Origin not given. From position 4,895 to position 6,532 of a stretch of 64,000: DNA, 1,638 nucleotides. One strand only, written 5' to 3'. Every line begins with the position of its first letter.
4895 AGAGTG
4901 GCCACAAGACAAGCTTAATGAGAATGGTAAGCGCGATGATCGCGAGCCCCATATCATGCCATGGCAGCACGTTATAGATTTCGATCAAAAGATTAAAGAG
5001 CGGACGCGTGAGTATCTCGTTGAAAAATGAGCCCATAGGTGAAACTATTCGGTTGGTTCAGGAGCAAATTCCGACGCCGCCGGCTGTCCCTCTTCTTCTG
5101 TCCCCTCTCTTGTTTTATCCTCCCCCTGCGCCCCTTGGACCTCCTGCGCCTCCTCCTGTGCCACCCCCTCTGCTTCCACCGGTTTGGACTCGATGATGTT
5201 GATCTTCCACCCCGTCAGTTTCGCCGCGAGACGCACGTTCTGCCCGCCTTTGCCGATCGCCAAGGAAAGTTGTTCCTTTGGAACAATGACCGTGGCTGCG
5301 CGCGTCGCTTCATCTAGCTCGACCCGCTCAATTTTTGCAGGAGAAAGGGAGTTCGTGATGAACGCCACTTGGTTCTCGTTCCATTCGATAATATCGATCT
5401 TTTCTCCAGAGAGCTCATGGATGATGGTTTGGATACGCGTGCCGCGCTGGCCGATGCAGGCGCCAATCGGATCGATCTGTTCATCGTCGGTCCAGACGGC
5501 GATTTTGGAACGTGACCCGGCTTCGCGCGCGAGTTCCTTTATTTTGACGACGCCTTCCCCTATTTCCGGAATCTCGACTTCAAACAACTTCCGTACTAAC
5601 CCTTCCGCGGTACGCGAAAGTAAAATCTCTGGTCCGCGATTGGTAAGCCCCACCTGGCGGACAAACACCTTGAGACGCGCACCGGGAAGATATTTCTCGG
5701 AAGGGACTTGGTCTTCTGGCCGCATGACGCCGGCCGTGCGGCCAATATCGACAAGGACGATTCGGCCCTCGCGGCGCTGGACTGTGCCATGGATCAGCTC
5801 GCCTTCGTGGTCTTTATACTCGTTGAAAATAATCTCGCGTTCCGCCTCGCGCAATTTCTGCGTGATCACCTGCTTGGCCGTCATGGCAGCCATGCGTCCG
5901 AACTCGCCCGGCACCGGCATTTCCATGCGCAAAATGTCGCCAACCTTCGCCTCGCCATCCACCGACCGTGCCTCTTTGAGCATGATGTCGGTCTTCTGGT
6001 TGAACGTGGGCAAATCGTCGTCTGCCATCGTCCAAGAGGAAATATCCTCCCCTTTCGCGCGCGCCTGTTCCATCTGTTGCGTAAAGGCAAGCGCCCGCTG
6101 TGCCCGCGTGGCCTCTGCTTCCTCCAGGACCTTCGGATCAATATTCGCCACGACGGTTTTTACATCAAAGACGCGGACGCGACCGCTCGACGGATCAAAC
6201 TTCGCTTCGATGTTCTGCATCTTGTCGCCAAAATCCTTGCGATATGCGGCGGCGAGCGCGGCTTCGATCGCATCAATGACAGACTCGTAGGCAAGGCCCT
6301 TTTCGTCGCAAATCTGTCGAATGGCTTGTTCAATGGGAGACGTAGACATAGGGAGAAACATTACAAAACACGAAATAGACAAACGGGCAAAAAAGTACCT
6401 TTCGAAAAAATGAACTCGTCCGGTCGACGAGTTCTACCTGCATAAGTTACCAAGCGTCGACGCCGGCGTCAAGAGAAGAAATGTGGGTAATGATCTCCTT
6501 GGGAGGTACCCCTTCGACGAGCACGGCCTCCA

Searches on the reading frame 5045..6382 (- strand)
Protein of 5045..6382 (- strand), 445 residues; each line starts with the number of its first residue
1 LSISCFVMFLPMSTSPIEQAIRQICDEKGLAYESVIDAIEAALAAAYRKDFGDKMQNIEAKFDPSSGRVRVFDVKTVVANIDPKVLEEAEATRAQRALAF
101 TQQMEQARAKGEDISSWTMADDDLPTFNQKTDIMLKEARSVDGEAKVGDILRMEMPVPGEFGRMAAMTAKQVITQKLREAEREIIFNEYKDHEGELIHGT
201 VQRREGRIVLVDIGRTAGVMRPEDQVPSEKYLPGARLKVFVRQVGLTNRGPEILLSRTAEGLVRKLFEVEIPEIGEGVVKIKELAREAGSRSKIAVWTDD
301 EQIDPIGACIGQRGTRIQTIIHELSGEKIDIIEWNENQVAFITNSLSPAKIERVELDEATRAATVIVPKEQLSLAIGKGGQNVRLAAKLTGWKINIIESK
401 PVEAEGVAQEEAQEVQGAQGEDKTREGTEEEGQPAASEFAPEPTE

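Call 41: search_protein_families(library=ncbifam, proteins=[window:5045-6382:-], max_evalue=1e-10)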
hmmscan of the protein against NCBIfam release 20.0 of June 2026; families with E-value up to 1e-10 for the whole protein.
window:5045-6382:- (445 aa): 5 families
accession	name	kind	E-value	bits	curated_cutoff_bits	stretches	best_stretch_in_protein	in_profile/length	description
TIGR01953.1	NusA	equivalog_domain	3.4e-112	374.8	253.4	1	19-399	4-338/340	transcription termination factor NusA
NF006645.0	PRK09202.4-5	equivalog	5.3e-61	206.9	532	1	18-422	20-394/540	transcription termination/antitermination protein NusA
NF006642.0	PRK09202.4-1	equivalog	5.8e-37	127.4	687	1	132-398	101-374/614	transcription termination/antitermination protein NusA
TIGR01952.1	nusA_arch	equivalog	2.6e-17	63.4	74.35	1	305-396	43-135/141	NusA-like transcription termination signal-binding factor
NF006261.0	PRK08406.1-5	equivalog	1.7e-11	44.1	231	0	306-357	43-93/173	transcription elongation factor NusA-like protein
